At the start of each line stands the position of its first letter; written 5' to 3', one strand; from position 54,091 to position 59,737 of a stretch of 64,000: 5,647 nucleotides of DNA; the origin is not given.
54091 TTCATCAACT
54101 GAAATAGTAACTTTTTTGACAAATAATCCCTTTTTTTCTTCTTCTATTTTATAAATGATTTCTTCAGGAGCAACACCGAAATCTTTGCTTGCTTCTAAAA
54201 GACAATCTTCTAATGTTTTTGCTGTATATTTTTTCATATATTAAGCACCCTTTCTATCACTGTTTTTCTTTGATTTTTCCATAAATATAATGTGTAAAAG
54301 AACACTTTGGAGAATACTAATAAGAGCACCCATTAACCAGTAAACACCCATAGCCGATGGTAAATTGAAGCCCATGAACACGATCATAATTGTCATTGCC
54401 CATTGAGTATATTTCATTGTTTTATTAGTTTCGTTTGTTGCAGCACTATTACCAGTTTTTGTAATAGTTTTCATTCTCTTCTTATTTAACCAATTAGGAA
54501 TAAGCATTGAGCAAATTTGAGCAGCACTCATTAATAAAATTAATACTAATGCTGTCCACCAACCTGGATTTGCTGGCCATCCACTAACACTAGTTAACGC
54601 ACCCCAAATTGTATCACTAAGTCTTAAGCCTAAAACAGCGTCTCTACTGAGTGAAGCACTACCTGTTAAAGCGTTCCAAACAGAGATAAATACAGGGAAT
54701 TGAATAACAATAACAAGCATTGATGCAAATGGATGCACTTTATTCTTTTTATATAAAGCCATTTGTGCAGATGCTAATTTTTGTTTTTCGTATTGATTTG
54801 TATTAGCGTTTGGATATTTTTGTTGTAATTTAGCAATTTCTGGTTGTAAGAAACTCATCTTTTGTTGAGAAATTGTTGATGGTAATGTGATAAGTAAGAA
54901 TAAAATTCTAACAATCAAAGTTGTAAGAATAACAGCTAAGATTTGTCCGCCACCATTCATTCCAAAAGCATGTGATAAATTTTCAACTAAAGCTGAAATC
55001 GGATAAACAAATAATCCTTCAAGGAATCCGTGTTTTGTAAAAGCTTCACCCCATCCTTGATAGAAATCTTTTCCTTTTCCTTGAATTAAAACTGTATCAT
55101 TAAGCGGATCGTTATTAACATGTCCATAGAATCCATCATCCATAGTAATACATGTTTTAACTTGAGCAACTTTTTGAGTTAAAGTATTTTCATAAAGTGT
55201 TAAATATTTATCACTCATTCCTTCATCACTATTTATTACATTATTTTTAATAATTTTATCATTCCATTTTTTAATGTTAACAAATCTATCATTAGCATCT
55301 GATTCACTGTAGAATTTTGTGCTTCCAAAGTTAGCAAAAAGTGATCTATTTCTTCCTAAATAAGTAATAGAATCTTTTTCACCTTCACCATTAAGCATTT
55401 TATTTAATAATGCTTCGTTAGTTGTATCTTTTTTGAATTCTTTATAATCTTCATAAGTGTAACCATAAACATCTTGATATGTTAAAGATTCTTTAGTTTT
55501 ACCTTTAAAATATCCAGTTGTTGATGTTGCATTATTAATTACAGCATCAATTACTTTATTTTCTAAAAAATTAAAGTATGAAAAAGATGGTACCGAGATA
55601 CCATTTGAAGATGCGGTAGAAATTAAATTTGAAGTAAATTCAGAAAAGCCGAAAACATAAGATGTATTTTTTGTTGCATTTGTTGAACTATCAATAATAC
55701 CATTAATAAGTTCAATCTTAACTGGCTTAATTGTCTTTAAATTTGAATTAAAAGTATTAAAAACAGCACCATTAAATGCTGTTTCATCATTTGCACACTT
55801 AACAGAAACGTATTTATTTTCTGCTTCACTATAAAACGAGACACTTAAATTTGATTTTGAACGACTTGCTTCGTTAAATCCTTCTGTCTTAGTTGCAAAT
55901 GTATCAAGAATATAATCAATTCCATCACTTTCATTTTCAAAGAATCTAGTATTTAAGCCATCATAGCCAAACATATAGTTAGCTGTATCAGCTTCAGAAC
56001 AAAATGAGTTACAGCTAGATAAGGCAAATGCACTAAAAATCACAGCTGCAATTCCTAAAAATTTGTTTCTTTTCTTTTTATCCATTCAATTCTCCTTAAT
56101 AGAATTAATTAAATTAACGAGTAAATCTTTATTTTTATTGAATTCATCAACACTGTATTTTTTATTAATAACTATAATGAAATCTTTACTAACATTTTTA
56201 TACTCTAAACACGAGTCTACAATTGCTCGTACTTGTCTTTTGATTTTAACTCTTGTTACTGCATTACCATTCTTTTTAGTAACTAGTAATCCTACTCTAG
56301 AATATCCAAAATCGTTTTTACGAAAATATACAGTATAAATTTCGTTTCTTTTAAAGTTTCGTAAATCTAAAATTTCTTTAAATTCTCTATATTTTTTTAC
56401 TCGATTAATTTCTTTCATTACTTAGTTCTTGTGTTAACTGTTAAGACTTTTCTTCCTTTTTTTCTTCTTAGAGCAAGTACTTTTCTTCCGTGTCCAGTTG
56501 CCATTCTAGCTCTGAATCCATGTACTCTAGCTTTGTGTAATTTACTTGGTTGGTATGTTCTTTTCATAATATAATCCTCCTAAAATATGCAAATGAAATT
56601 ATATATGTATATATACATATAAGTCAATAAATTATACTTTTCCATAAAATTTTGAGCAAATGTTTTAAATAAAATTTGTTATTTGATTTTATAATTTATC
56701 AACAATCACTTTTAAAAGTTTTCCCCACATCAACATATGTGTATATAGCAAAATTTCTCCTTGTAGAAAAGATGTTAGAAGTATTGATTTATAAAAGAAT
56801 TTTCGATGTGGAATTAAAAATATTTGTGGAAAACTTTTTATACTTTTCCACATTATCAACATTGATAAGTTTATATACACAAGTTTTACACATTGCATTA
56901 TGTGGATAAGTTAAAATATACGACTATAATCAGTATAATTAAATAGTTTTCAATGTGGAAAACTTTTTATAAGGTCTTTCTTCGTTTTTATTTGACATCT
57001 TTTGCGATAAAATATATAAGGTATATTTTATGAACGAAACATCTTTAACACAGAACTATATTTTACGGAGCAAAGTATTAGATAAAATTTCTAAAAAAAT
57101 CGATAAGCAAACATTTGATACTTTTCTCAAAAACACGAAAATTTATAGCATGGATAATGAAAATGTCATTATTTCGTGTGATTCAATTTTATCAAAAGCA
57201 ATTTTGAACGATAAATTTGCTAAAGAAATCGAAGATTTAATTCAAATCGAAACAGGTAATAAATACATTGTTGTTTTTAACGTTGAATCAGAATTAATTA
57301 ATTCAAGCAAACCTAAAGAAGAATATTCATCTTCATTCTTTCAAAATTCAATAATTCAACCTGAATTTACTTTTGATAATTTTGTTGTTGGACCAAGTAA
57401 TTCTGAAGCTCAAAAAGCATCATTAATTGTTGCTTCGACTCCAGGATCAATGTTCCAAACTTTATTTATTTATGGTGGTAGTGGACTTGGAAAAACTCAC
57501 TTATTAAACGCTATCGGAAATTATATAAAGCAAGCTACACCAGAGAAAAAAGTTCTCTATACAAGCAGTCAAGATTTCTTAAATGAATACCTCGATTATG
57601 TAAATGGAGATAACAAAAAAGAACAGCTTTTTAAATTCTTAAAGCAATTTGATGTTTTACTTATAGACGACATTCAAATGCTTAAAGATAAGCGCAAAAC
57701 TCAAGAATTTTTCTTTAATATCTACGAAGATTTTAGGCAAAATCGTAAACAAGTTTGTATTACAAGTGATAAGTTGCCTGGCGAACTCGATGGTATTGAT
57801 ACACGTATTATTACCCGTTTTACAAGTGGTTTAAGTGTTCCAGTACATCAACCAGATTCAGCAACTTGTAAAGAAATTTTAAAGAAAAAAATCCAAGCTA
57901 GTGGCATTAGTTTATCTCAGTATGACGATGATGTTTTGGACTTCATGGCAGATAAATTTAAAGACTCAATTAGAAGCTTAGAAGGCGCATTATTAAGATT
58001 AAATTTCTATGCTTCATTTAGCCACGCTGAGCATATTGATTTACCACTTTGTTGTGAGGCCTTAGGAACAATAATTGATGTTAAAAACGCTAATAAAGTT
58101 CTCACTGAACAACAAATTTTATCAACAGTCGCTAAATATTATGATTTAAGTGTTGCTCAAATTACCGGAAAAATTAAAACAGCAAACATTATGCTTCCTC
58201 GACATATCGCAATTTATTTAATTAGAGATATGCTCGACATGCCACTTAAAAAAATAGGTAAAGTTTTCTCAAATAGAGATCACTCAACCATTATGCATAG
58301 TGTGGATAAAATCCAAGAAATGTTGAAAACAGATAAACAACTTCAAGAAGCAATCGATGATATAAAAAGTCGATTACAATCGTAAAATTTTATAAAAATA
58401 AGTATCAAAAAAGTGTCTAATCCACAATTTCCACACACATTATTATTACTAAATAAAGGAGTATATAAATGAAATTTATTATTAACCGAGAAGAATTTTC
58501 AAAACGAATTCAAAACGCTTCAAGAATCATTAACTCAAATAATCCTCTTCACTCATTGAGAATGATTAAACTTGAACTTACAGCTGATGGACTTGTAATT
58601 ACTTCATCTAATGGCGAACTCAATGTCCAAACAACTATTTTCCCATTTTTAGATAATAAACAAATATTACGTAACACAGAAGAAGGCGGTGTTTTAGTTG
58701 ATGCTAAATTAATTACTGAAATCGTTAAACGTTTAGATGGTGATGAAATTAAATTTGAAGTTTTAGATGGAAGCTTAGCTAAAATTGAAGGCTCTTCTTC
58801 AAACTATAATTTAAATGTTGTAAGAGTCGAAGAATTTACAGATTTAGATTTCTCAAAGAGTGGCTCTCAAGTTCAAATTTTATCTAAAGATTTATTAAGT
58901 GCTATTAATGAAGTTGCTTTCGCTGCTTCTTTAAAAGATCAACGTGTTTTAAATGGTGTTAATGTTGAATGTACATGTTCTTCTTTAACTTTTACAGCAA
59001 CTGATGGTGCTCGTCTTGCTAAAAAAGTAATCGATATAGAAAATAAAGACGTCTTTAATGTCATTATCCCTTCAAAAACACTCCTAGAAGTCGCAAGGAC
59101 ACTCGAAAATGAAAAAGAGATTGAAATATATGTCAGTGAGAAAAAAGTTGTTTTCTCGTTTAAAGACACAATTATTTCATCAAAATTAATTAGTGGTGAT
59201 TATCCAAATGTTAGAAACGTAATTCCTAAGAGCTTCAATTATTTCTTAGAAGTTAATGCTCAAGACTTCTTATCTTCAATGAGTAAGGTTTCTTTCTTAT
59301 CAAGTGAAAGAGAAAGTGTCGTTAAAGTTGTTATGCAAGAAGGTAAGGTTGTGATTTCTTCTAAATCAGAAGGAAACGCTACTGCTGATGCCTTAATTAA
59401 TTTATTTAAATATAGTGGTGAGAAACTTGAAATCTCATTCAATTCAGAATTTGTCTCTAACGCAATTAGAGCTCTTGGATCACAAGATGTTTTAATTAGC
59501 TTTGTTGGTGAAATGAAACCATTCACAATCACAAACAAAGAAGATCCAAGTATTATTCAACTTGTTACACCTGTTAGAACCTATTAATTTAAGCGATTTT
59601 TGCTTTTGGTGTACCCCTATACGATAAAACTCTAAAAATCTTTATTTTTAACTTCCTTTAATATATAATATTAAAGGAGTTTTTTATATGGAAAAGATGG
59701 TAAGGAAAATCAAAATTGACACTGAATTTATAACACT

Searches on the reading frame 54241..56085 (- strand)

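Call 70: search_protein_families(library=pfam, proteins=[window:54241-56085:-], max_evalue=0.00001)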
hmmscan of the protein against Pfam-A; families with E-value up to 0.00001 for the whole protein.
window:54241-56085:- (614 aa): 1 family
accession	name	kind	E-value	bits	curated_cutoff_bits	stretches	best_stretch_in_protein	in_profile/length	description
PF02096.25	60KD_IMP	-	2.2e-34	119.3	35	1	383-597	3-161/163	60Kd inner membrane protein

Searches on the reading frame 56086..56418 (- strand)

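Call 70: search_protein_families(library=pfam, proteins=[window:56086-56418:-], max_evalue=0.00001)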
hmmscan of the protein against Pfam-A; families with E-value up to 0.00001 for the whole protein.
window:56086-56418:- (110 aa): 1 family
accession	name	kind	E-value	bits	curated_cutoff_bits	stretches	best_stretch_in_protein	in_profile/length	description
PF00825.24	Ribonuclease_P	-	1.1e-16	61.2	22.3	1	1-105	1-106/109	Ribonuclease P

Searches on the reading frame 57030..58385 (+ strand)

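Call 70: search_protein_families(library=pfam, proteins=[window:57030-58385:+], max_evalue=0.00001)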
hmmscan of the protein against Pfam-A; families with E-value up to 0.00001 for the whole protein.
window:57030-58385:+ (451 aa): 5 families
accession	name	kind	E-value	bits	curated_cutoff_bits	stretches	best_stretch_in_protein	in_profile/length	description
PF00308.24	Bac_DnaA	-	2.4e-52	177.8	23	1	110-270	2-161/162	Bacterial DnaA ATPAse domain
PF08299.17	Bac_DnaA_C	-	2.7e-24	85.4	31.5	1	362-428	3-69/69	Bacterial dnaA protein helix-turn-helix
PF01695.23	IstB_IS21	-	2.1e-09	37.7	24.1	1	144-249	94-195/238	IstB-like ATP binding protein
PF00004.35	AAA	-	1.6e-07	32.2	21.2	1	146-266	2-125/131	ATPase family associated with various cellular activities (AAA)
PF11638.13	DnaA_N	-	3.5e-07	30.3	24.6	1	14-72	5-64/65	DnaA N-terminal domain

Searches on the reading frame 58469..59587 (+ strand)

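Call 70: search_protein_families(library=pfam, proteins=[window:58469-59587:+], max_evalue=0.00001)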
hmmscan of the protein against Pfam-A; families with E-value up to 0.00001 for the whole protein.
window:58469-59587:+ (372 aa): 3 families
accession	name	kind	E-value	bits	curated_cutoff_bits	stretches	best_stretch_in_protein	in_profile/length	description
PF00712.24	DNA_pol3_beta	-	4.1e-30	104.8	24.4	2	1-126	1-119/120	DNA polymerase III beta subunit, N-terminal domain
PF02767.21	DNA_pol3_beta_2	-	3.5e-27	95.4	27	1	137-247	2-116/116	DNA polymerase III beta subunit, central domain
PF02768.20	DNA_pol3_beta_3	-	6.1e-20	71.7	27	1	249-370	1-121/121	DNA polymerase III beta subunit, C-terminal domain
